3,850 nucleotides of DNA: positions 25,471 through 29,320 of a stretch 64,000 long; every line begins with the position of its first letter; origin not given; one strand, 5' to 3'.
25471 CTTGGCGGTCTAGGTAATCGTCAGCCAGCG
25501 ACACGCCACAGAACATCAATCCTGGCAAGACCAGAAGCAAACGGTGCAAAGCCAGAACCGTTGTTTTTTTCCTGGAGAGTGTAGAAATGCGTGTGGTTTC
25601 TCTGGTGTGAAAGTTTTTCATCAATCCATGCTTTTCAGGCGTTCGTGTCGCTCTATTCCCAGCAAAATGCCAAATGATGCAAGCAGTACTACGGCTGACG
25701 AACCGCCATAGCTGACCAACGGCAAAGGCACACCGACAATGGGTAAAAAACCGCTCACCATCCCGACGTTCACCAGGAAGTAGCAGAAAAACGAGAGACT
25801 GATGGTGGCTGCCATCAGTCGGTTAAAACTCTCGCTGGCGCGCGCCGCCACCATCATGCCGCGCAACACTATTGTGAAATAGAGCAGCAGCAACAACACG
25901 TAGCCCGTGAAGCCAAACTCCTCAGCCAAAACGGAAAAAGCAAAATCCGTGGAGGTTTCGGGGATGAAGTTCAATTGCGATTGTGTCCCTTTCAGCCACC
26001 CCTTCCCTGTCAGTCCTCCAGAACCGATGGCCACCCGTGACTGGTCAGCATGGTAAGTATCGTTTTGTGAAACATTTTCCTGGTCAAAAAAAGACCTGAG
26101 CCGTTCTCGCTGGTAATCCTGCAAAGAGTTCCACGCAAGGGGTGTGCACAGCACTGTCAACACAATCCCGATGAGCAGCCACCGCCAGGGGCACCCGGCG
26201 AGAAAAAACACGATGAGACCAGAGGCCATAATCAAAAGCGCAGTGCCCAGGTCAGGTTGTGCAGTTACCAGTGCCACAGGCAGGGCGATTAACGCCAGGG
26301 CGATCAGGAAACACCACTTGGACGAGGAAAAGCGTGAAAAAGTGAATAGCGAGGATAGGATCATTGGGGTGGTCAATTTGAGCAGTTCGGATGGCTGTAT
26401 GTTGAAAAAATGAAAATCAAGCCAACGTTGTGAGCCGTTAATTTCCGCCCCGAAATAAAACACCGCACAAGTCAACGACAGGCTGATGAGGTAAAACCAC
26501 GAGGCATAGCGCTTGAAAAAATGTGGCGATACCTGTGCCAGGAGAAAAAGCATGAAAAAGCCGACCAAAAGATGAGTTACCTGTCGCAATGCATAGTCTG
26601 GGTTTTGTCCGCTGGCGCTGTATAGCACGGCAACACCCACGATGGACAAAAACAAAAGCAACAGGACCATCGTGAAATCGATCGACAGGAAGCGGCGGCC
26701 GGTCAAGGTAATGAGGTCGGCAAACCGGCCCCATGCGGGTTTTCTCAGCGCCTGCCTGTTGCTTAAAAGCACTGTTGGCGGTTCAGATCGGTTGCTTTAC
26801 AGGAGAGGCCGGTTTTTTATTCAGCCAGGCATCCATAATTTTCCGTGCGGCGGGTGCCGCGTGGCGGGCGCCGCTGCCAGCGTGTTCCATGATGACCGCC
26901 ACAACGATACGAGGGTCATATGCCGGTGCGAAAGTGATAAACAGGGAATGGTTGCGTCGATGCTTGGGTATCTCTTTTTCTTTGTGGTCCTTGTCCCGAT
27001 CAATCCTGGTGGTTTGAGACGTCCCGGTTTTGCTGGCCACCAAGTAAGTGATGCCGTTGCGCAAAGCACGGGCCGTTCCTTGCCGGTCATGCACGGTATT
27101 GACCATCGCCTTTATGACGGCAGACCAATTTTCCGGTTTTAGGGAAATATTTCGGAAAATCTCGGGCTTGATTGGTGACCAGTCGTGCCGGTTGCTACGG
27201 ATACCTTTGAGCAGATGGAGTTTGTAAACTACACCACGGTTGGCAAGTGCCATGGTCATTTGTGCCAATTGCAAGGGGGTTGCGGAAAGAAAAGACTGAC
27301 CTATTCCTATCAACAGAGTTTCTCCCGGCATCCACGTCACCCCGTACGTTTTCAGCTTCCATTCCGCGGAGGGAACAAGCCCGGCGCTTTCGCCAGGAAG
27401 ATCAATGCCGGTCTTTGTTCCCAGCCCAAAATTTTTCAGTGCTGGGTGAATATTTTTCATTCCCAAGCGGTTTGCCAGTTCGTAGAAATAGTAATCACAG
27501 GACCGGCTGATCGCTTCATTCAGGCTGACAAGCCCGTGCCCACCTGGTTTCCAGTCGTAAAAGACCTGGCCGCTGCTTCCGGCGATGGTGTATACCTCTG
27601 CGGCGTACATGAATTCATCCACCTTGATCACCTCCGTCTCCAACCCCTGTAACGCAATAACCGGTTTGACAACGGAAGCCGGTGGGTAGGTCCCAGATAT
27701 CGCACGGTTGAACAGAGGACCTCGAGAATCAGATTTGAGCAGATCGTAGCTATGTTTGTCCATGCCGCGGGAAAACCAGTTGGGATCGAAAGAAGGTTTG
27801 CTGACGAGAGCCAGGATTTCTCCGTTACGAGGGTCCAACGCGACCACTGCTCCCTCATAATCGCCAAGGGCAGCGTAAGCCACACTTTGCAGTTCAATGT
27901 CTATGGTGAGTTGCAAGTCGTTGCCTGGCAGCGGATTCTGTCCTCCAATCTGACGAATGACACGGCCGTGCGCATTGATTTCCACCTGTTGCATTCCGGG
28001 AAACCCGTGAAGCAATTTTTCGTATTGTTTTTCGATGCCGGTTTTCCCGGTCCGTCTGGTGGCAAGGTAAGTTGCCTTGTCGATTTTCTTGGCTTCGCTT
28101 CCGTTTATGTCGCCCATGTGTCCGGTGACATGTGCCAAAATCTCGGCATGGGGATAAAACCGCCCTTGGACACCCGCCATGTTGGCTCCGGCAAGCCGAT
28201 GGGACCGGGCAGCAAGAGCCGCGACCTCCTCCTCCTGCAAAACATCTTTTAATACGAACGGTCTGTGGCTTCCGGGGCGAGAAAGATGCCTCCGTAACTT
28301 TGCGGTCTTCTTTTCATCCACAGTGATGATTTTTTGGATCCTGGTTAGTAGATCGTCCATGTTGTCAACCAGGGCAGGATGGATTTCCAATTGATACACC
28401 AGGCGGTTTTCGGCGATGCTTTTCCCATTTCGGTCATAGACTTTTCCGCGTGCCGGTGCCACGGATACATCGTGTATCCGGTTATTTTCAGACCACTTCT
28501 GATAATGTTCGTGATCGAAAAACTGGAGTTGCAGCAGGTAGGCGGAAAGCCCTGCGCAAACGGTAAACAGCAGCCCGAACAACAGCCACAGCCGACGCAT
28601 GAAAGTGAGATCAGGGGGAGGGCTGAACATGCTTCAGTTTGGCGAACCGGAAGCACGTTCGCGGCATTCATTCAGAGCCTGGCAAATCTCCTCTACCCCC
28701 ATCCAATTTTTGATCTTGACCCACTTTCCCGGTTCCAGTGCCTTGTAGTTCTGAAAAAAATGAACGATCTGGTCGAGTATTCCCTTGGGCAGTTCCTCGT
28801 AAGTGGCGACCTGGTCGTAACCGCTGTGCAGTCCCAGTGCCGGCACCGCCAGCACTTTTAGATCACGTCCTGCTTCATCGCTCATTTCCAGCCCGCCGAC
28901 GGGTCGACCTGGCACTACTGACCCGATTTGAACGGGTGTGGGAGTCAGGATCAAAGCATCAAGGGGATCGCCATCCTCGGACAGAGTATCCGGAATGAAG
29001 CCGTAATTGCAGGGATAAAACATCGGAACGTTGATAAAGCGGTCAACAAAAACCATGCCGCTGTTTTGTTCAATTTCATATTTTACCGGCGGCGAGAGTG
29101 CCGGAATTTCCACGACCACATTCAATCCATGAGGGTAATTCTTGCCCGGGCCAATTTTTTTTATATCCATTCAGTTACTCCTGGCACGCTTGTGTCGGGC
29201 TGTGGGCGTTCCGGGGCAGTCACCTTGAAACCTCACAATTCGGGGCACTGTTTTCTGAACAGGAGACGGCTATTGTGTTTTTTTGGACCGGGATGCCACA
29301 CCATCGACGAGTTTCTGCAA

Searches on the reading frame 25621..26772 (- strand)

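Call 12: search_protein_families(library=ncbifam, proteins=[window:25621-26772:-], max_evalue=0.01)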
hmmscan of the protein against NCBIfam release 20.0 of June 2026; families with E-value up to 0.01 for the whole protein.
window:25621-26772:- (383 aa): 6 families
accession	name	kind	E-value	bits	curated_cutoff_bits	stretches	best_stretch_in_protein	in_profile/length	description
TIGR02210.1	rodA_shape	equivalog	3.9e-116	388.1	336.7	1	32-377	1-356/357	rod shape-determining protein RodA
NF008060.0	PRK10794.1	equivalog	5.2e-108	361.3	590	1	29-381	14-367/370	peptidoglycan glycosyltransferase MrdB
TIGR02614.1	ftsW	equivalog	5.3e-84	282.3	337.5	1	33-376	2-356/357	putative lipid II flippase FtsW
TIGR02615.1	spoVE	exception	3.4e-62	211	448.8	1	32-375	1-354/354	stage V sporulation protein E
NF037961.1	RodA_shape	subfamily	4.7e-62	210.6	150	2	218-371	245-401/415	rod shape-determining protein RodA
NF008042.0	PRK10774.1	equivalog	8.5e-50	169.9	493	1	31-380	35-395/405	cell division protein FtsW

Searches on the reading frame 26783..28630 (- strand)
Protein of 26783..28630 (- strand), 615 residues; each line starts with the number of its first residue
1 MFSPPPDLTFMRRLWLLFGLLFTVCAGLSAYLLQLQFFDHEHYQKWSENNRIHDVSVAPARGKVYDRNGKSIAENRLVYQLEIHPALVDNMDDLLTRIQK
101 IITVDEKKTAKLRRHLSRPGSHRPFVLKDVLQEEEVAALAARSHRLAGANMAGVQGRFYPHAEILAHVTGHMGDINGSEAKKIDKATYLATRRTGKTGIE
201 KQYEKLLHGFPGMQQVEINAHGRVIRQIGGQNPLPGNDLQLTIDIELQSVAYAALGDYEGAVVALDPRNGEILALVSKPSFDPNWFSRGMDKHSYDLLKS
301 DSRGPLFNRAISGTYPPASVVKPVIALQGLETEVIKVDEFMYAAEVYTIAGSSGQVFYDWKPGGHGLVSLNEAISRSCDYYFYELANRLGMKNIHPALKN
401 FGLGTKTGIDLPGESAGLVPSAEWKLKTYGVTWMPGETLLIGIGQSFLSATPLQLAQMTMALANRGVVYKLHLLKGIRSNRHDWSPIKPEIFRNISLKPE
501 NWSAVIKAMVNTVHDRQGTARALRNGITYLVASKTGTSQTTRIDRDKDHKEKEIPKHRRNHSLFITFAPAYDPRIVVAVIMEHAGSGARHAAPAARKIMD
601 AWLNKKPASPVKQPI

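Call 12: search_protein_families(library=ncbifam, proteins=[window:26783-28630:-], max_evalue=0.01)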
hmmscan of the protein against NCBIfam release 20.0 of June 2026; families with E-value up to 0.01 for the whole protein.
window:26783-28630:- (615 aa): 20 families
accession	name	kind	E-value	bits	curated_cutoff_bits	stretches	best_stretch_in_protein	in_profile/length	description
TIGR03423.1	pbp2_mrdA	equivalog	1.4e-205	684.3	455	1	12-604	1-592/593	penicillin-binding protein 2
NF008061.0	PRK10795.1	equivalog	5.7e-138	461.3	962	1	10-603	18-613/634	peptidoglycan DD-transpeptidase MrdA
TIGR02214.1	spoVD_pbp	equivalog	7.8e-66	222.7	688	1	19-604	10-556/636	stage V sporulation protein D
NF051842.1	PBP4_5_Efaec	equivalog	1.1e-50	172.8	700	1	49-542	153-617/668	penicillin-binding protein PBP4(5)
NF038278.1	strep_PBP2B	exception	1.4e-40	139.4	975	2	129-602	194-674/678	penicillin-binding protein PBP2B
NF000237.1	MECA_PBP2A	equivalog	2.2e-37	128.7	750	1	49-480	139-556/668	PBP2a family beta-lactam-resistant peptidoglycan transpeptidase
NF053573.1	PBP2_PenA_Neis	exception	3.4e-34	118.3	1105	1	11-612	25-570/572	peptidoglycan D,D-transpeptidase PBP2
NF000407.1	MECC_PBP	exception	9.8e-33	113.3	1500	1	57-480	144-553/665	PBP2a family beta-lactam-resistant peptidoglycan transpeptidase MecC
NF000408.1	MECA2_pure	exception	1.8e-32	112.4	1525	1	49-480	139-556/668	PBP2a family beta-lactam-resistant peptidoglycan transpeptidase MecA2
NF000409.1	MECA_pure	exception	3.6e-32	111.7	1490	1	49-480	139-556/668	PBP2a family beta-lactam-resistant peptidoglycan transpeptidase MecA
NF033378.1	MECD_PBP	exception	1.2e-31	109.8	1450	1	56-414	148-502/678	PBP2a family beta-lactam-resistant peptidoglycan transpeptidase MecD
NF000410.1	MECA1_pure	exception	1e-30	106.6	1480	1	57-480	146-554/666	PBP2a family beta-lactam-resistant peptidoglycan transpeptidase MecA1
NF000406.1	MECB_PBP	exception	1.3e-30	106.4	1450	1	49-477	138-558/674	PBP2a family beta-lactam-resistant peptidoglycan transpeptidase MecB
NF011685.0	PRK15105.1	subfamily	1.1e-26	93.5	737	1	13-590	23-541/588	peptidoglycan glycosyltransferase FtsI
NF038271.1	strep_PBP2X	exception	6e-14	51.2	1050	1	143-542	169-555/750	penicillin-binding protein PBP2X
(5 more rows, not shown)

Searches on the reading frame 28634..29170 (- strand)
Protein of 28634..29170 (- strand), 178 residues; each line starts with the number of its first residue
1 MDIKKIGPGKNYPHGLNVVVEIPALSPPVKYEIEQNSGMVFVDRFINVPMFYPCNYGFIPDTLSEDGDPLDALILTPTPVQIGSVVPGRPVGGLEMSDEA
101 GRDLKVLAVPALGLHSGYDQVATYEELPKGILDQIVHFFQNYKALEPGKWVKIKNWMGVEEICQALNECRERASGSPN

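Call 12: search_protein_families(library=ncbifam, proteins=[window:28634-29170:-], max_evalue=0.01)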
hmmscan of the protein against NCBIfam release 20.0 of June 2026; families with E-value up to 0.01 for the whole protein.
window:28634-29170:- (178 aa): 3 families
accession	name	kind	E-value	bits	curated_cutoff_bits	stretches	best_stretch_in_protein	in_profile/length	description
NF002317.0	PRK01250.1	equivalog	1e-68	230.7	200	1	1-174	1-174/176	inorganic diphosphatase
NF002578.0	PRK02230.1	equivalog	2.4e-31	108.6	246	1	16-171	6-158/185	inorganic pyrophosphatase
NF001886.0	PRK00642.1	equivalog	1.2e-22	80.6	247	2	63-164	90-192/208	inorganic pyrophosphatase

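Call 19: find_encoding_contigs(protein=window:28634-29170:-, flank=2000, max_places=5)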
Protein window:28634-29170:- (178 aa): no gene with exactly this product is on record in the collection.
